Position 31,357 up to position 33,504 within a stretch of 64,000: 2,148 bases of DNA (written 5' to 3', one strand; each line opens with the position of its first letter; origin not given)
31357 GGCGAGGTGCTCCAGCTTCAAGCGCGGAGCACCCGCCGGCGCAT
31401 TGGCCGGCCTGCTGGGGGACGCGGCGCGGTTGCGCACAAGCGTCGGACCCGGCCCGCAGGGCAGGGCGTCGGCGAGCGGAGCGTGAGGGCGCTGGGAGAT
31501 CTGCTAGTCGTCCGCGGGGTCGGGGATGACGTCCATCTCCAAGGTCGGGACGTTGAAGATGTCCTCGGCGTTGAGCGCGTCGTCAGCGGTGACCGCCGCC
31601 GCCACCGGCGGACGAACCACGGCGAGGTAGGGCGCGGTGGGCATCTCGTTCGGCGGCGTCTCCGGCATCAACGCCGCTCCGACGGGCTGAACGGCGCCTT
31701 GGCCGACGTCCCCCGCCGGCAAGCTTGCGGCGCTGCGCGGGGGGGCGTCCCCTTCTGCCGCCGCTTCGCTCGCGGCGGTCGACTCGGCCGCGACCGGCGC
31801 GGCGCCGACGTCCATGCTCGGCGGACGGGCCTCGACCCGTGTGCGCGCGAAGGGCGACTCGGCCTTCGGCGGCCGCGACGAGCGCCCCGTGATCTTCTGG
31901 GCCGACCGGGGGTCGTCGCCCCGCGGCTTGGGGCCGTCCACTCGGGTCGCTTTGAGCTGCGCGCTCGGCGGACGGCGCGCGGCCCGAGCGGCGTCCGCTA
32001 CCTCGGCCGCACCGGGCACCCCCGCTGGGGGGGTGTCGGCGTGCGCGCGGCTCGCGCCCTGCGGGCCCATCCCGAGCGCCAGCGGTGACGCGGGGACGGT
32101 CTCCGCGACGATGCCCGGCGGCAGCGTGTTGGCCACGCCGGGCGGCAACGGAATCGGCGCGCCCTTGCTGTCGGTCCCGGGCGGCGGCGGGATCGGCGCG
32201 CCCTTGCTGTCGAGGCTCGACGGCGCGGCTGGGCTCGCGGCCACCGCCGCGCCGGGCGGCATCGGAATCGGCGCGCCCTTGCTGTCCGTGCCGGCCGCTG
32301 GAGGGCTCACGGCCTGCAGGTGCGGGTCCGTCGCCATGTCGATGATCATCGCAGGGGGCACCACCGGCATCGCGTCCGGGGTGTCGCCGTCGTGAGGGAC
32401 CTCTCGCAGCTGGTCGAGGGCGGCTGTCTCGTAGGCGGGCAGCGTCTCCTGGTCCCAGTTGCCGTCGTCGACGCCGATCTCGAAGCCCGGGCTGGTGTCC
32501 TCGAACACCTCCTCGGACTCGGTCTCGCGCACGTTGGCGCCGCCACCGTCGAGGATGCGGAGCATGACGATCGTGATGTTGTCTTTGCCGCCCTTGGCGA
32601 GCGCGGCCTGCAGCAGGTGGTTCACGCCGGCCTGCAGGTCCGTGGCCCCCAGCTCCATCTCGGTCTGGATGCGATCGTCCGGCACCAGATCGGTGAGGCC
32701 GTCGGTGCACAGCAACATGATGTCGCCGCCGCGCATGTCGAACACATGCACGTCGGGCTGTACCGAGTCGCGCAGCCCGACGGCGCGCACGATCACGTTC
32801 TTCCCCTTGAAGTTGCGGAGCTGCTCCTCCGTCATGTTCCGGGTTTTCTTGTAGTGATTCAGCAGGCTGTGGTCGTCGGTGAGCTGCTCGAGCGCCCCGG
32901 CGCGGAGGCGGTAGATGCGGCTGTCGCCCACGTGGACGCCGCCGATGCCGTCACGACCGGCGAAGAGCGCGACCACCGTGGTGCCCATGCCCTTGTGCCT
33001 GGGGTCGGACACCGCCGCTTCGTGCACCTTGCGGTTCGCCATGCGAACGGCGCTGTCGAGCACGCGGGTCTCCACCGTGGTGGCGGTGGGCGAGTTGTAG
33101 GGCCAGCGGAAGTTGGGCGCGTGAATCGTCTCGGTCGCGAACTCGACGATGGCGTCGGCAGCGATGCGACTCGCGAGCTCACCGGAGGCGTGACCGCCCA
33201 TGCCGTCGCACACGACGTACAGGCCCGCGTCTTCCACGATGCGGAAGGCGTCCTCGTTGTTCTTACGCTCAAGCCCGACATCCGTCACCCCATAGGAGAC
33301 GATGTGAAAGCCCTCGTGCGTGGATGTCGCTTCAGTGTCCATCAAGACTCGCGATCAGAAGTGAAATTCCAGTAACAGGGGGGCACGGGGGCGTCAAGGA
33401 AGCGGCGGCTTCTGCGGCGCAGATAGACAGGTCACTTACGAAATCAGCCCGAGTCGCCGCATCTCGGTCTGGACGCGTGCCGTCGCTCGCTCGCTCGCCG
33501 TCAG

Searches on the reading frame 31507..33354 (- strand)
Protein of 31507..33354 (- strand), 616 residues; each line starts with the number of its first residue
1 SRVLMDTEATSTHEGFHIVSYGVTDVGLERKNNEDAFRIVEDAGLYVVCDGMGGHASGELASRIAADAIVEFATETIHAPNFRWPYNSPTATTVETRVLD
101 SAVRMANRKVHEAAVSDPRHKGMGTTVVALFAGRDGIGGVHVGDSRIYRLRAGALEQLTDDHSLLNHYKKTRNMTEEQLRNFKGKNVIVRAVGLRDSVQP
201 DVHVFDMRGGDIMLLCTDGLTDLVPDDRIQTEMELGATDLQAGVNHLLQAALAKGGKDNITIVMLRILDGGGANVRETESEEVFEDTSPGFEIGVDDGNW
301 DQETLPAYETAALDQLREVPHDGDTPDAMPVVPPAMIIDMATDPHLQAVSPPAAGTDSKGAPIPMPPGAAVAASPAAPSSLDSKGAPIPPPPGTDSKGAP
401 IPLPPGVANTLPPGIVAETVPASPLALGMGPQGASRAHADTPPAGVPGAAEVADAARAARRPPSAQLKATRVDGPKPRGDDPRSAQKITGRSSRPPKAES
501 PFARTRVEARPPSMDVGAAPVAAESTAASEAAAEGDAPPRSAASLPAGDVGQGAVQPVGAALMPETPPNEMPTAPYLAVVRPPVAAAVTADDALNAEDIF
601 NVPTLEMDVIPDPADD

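Call 18: search_protein_families(library=pfam, proteins=[window:31507-33354:-], max_evalue=0.001)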
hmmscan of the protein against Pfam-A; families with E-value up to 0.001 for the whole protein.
window:31507-33354:- (616 aa): 3 families
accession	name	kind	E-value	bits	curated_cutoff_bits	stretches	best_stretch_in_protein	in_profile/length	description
PF13672.11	PP2C_2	-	1.7e-15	57.6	24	1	30-226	9-181/209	Protein phosphatase 2C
PF07228.17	SpoIIE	-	5e-05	23.8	25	1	191-267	104-191/192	Stage II sporulation protein E (SpoIIE)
PF00481.26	PP2C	-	7.1e-05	23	20.3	0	38-260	29-255/255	Protein phosphatase 2C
